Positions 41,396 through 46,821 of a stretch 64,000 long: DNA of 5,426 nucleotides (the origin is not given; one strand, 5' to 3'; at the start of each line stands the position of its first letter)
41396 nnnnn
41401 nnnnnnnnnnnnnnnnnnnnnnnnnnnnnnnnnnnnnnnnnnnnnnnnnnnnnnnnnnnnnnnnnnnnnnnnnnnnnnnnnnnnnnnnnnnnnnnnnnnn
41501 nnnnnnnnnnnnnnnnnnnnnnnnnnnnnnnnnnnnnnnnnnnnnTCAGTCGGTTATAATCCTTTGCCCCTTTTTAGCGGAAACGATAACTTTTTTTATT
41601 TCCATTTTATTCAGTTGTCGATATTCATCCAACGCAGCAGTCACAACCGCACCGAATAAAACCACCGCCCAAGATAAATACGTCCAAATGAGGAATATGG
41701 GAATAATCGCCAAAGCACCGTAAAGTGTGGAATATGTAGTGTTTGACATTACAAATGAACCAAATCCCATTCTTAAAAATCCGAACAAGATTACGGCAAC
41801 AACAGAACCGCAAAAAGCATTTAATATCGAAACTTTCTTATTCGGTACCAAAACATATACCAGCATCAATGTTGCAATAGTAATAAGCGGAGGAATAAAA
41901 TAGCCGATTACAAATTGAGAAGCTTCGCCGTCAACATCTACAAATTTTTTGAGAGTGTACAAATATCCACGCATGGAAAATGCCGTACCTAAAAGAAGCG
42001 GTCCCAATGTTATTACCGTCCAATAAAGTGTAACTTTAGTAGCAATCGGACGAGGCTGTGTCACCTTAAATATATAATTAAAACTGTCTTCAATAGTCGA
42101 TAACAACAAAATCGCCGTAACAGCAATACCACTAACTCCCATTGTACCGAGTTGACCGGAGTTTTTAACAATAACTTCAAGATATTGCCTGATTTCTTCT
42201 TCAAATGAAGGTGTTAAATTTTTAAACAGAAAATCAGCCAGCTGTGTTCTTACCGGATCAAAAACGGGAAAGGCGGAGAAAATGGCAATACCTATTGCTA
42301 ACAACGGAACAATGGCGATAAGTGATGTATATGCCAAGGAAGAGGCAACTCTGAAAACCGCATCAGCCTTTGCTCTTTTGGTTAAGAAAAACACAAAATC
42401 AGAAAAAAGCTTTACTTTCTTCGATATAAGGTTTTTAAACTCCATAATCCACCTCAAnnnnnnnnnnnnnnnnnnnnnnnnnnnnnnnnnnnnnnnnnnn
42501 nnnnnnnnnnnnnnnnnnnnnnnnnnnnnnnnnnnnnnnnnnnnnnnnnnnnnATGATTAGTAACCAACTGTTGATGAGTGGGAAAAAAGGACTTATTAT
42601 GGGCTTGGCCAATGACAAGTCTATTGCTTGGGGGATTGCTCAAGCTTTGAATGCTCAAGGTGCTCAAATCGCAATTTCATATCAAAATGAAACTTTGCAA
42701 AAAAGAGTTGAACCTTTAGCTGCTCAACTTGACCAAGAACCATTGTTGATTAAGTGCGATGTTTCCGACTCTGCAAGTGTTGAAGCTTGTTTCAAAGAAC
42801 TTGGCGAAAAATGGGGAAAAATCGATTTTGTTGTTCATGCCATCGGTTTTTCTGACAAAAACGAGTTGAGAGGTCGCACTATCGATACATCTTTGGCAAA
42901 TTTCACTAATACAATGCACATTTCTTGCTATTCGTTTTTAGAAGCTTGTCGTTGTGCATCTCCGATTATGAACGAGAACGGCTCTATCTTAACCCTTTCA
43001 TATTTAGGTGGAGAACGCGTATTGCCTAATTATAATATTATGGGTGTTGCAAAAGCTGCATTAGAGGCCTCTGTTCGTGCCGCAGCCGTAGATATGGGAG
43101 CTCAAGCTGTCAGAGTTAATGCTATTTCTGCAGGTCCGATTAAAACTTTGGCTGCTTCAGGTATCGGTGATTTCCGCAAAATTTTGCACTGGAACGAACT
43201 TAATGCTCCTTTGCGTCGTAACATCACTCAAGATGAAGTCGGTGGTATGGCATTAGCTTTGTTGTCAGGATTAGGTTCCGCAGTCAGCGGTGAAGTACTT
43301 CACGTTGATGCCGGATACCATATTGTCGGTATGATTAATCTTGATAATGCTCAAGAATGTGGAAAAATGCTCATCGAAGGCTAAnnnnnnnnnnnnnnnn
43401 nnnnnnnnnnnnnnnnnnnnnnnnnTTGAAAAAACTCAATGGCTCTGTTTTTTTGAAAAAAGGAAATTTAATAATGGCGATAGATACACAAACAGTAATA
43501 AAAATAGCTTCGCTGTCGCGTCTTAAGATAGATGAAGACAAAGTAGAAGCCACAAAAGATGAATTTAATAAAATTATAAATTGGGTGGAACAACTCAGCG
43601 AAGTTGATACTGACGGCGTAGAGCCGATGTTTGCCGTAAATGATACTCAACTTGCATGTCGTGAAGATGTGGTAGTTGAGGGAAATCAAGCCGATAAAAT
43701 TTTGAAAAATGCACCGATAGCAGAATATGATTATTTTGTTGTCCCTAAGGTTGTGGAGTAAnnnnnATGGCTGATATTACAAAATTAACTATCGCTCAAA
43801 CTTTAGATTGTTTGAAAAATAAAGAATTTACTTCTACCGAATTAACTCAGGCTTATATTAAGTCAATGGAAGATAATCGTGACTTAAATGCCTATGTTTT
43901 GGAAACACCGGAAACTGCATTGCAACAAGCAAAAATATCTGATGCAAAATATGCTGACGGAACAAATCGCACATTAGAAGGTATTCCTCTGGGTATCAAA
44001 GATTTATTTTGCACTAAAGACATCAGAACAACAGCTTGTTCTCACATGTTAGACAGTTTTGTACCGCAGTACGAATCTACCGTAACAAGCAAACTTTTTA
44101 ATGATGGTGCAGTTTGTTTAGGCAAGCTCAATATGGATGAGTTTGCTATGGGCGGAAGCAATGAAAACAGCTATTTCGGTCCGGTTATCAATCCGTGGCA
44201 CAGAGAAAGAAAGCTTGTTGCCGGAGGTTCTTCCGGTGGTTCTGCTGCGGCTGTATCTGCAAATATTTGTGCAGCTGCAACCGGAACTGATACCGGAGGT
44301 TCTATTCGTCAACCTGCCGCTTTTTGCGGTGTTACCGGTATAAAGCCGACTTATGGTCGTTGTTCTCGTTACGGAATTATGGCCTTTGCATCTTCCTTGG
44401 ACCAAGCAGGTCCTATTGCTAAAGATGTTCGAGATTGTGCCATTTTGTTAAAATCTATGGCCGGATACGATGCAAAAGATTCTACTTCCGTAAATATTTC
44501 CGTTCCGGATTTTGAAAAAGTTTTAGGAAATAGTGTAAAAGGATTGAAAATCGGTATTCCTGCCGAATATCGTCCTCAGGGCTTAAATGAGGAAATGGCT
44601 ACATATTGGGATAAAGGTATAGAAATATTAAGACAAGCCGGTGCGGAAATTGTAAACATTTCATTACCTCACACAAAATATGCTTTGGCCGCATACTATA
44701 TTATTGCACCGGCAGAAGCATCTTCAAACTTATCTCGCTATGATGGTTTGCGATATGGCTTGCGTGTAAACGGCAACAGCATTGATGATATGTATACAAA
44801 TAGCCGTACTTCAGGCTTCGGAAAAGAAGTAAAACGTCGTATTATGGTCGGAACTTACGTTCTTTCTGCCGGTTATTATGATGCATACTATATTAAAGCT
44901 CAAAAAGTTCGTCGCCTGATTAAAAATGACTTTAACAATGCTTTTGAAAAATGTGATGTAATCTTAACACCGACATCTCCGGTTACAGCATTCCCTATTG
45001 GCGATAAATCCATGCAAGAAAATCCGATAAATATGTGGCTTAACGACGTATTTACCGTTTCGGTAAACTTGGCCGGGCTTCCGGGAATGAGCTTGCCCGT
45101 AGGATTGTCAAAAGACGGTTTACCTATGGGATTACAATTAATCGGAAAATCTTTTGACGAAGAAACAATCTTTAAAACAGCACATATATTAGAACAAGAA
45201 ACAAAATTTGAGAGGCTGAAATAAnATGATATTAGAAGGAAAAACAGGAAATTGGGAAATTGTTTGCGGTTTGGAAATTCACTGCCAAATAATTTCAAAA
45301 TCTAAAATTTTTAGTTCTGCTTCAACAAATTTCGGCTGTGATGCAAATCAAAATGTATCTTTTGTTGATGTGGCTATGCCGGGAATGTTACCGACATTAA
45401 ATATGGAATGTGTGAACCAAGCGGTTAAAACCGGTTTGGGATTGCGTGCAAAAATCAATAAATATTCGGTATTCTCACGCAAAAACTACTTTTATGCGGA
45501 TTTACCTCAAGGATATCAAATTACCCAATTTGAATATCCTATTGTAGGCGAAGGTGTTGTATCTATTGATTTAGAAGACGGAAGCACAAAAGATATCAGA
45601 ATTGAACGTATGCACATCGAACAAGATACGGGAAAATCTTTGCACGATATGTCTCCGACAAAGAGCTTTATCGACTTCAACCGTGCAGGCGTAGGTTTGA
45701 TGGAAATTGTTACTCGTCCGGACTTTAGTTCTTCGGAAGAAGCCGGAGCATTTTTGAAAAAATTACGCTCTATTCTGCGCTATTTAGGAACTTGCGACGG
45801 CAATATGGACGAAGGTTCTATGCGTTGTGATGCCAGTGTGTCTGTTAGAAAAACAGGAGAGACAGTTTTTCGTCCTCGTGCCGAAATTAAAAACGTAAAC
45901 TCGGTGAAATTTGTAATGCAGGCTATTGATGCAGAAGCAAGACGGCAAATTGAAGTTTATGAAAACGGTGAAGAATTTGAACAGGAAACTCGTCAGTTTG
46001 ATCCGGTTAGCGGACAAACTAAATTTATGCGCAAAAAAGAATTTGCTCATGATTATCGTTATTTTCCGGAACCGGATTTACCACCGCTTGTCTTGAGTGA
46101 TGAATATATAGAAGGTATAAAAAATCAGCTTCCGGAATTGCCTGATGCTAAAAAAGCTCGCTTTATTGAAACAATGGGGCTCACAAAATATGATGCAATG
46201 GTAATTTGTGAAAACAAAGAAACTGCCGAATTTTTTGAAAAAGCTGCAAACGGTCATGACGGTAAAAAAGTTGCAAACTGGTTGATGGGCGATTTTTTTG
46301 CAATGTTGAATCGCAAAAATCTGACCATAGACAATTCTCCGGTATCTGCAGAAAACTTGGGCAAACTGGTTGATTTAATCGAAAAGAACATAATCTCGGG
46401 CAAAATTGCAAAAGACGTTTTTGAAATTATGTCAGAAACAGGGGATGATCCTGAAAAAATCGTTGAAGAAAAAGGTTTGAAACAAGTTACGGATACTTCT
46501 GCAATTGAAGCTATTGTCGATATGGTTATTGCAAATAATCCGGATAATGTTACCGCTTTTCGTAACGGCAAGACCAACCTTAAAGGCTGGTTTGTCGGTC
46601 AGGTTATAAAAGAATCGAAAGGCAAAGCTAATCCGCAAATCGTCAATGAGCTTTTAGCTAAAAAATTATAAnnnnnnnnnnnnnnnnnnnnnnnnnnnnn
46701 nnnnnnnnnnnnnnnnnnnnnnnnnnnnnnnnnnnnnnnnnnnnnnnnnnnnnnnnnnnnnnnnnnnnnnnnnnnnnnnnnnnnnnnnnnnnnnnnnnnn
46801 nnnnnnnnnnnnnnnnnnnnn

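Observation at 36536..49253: Two divergent paralogues of an uncharacterised giant protein family bracket the fabI-gatCAB housekeeping block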

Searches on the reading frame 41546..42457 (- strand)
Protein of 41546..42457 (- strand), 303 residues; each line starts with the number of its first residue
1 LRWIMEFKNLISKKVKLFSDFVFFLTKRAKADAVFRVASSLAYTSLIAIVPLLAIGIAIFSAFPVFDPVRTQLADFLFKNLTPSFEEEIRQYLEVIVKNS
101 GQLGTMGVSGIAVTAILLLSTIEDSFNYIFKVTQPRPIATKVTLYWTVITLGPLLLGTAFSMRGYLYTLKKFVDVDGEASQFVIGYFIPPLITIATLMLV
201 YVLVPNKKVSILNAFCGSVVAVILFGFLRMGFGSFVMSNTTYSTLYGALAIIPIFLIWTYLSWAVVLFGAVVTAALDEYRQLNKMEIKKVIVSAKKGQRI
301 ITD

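Call 14: search_protein_families(library=ncbifam, proteins=[window:41546-42457:-], max_evalue=0.00001)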
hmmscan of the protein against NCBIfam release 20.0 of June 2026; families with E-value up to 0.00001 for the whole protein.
window:41546-42457:- (303 aa): 3 families
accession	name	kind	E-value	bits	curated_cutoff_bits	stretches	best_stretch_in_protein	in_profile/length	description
NF002457.0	PRK01637.1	equivalog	2.2e-75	253.6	307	1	10-289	8-287/295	virulence factor BrkB family protein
NF003256.0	PRK04214.1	equivalog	8.2e-71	239.1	500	1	18-281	16-278/412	ribonuclease BN/unknown domain fusion protein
TIGR00765.1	yihY_not_rbn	subfamily_domain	2.2e-64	217.8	73.15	1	21-279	2-259/259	YihY family inner membrane protein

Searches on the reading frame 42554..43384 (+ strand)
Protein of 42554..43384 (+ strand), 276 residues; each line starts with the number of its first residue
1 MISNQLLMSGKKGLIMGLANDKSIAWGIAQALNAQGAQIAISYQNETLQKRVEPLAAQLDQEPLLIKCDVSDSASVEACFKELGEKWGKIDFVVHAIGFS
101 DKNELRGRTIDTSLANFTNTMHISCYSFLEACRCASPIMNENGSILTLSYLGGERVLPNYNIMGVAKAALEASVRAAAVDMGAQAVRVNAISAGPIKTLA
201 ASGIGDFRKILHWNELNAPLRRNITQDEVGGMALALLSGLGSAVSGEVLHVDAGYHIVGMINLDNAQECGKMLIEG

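Call 14: search_protein_families(library=ncbifam, proteins=[window:42554-43384:+], max_evalue=0.00001)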
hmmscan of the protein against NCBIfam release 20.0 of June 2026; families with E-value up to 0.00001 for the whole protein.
window:42554-43384:+ (276 aa): 183 families (the best 25 are shown)
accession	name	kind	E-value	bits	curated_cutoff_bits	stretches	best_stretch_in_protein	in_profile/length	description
NF006019.0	PRK08159.1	equivalog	3.1e-125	416.8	452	1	3-265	3-264/272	enoyl-ACP reductase FabI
NF005078.0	PRK06505.1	equivalog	7.6e-112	372.9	446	1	6-267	3-263/271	enoyl-ACP reductase FabI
NF006266.0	PRK08415.1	equivalog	1.2e-103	346.3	441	1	7-269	2-263/274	enoyl-ACP reductase FabI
NF005145.0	PRK06603.1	equivalog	2.2e-94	315.8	456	1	7-260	5-257/260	enoyl-ACP reductase FabI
NF006369.1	PRK08594.1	equivalog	1.5e-91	306.4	370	1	7-258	3-255/256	enoyl-ACP reductase FabI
NF005717.0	PRK07533.1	equivalog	6.6e-90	301.3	337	1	4-258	5-258/259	enoyl-ACP reductase FabI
NF005615.0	PRK07370.1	equivalog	8.1e-90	300.6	391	1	7-260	4-259/259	enoyl-ACP reductase FabI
NF004748.0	PRK06079.1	equivalog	1.3e-82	276.8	362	1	7-257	4-251/252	enoyl-ACP reductase FabI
NF005422.0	PRK06997.1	equivalog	1.9e-82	276.5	440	1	8-260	4-256/262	enoyl-ACP reductase FabI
NF005938.0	PRK07984.1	equivalog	3.7e-82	275.5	477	1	7-264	3-260/262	enoyl-ACP reductase FabI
NF006428.0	PRK08690.1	equivalog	4e-76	255.7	462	1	8-258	4-255/261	enoyl-ACP reductase FabI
NF005908.0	PRK07889.1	equivalog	1.1e-57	195.6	299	1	7-259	4-255/256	enoyl-ACP reductase FabI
NF004957.0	PRK06300.1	equivalog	9e-41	140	356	1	75-261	105-291/299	enoyl-[acyl-carrier-protein] reductase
NF040631.2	InhA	exception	1.3e-40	139.6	430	1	7-254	2-257/257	NADH-dependent enoyl-ACP reductase InhA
NF005975.0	PRK08063.1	equivalog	2.5e-36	125.2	328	1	9-258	3-249/250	enoyl-[acyl-carrier-protein] reductase FabL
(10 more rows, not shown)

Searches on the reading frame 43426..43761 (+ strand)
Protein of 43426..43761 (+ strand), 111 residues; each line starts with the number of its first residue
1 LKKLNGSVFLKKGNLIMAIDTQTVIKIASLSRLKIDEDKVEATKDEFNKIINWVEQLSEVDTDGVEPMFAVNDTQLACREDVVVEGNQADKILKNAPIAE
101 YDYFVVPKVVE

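Call 14: search_protein_families(library=ncbifam, proteins=[window:43426-43761:+], max_evalue=0.00001)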
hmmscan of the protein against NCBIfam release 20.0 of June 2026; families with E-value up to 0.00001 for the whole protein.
window:43426-43761:+ (111 aa): 3 families
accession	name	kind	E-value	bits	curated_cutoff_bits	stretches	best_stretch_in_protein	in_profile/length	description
TIGR00135.1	gatC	equivalog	1.7e-25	89.1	47.1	1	19-111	1-93/93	Asp-tRNA(Asn)/Glu-tRNA(Gln) amidotransferase subunit GatC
NF000684.0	PRK00034.3-4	equivalog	1.8e-08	34.6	97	1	18-109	4-94/97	Asp-tRNA(Asn) amidotransferase subunit GatC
NF009461.0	PRK12821.1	equivalog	1.3e-07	30.6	399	1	19-102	389-473/477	aspartyl/glutamyl-tRNA amidotransferase subunit C-like protein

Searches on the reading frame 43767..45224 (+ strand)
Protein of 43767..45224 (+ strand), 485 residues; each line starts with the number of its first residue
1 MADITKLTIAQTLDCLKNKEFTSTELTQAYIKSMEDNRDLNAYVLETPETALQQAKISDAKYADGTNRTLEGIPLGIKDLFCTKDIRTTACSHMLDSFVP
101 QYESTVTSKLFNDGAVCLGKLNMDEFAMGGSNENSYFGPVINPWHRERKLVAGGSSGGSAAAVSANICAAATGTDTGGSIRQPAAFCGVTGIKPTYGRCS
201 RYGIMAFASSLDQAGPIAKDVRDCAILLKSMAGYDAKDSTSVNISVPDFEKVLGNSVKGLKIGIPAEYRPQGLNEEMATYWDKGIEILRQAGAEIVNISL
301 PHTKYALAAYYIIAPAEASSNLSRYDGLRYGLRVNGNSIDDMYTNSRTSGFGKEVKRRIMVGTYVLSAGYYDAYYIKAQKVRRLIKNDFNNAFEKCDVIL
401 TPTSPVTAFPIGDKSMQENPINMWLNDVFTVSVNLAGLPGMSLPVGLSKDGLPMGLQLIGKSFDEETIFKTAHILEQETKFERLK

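Call 14: search_protein_families(library=ncbifam, proteins=[window:43767-45224:+], max_evalue=0.00001)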
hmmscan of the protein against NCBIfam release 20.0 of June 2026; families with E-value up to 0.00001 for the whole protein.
window:43767-45224:+ (485 aa): 26 families (the best 25 are shown)
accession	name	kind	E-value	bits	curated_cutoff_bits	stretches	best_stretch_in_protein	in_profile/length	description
TIGR00132.1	gatA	equivalog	1.5e-178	594.4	481.1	1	15-480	4-465/466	Asp-tRNA(Asn)/Glu-tRNA(Gln) amidotransferase subunit GatA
NF005688.0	PRK07488.1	equivalog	1.2e-93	314.6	532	1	3-478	7-465/474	indoleacetamide hydrolase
NF005565.0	PRK07235.1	subfamily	4.6e-91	306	545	1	54-481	72-503/506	amidase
NF005517.0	PRK07139.1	equivalog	5e-88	295.7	546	1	67-478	34-432/439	amidase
NF006631.0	PRK09201.1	equivalog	3.8e-86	289.7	461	1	4-478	4-454/466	AtzE family amidohydrolase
NF004815.0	PRK06169.1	equivalog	5.2e-84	282.5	506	2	2-301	5-304/471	amidase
TIGR02715.1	amido_AtzE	subfamily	4.3e-82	276.5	425.75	1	9-478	2-447/452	AtzE family amidohydrolase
NF005686.0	PRK07486.1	subfamily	1.5e-68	231.7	465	2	3-307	10-317/486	amidase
NF004816.0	PRK06170.1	equivalog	1.9e-67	228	503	1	4-479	9-482/493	amidase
NF005450.0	PRK07042.1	equivalog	1.6e-65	221.4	458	2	2-303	2-299/464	amidase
NF005687.0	PRK07487.1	subfamily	2.6e-65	221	428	1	3-479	4-456/468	amidase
NF005460.0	PRK07056.1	subfamily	2e-62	211.6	447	1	8-479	9-453/457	amidase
NF006006.0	PRK08137.1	equivalog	2.4e-62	211.4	534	1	7-481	34-513/529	amidase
NF006043.0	PRK08186.1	subfamily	8.6e-62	209.4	487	2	4-301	4-294/600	allophanate hydrolase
NF005300.0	PRK06828.1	subfamily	3.3e-60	203.9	494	1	6-298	12-322/491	amidase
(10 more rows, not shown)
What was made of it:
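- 41546..46671 (.): Bracketed housekeeping block: yihY (-), fabI, gatC, gatA, gatB (+). NCBIfam (call 14).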

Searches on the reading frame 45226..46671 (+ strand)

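Call 14: search_protein_families(library=ncbifam, proteins=[window:45226-46671:+], max_evalue=0.00001)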
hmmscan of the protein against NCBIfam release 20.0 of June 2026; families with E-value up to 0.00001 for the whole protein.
window:45226-46671:+ (481 aa): 9 families
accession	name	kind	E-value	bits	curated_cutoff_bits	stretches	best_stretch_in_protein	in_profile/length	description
NF004015.0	PRK05477.1-5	equivalog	2.5e-237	788.2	628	1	2-481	7-486/488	Asp-tRNA(Asn)/Glu-tRNA(Gln) amidotransferase subunit GatB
NF004014.0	PRK05477.1-4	equivalog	5.1e-202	671.8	414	1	9-481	2-474/475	Asp-tRNA(Asn)/Glu-tRNA(Gln) amidotransferase subunit GatB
NF004012.0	PRK05477.1-2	equivalog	2e-186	620.4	338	1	9-481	3-478/481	Asp-tRNA(Asn)/Glu-tRNA(Gln) amidotransferase subunit GatB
TIGR00133.1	gatB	equivalog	4.5e-167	556.4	314.8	1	9-481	3-480/481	Asp-tRNA(Asn)/Glu-tRNA(Gln) amidotransferase subunit GatB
NF004011.1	PRK05477.1-1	equivalog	8.4e-162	539.2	680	1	9-481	2-473/475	Asp-tRNA(Asn)/Glu-tRNA(Gln) amidotransferase subunit GatB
NF004013.0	PRK05477.1-3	equivalog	3.9e-131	438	653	1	9-481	16-499/501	Asp-tRNA(Asn)/Glu-tRNA(Gln) amidotransferase subunit GatB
NF011291.0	PRK14703.1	equivalog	8.1e-44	150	681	1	304-481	594-767/769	glutamine--tRNA ligase/YqeY domain fusion protein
NF003107.0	PRK04028.1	equivalog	1.1e-43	149.6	456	2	252-481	404-624/630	Glu-tRNA(Gln) amidotransferase subunit GatE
TIGR00134.1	gatE_arch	equivalog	5.4e-32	110.8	319.55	2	254-481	400-618/622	Glu-tRNA(Gln) amidotransferase subunit GatE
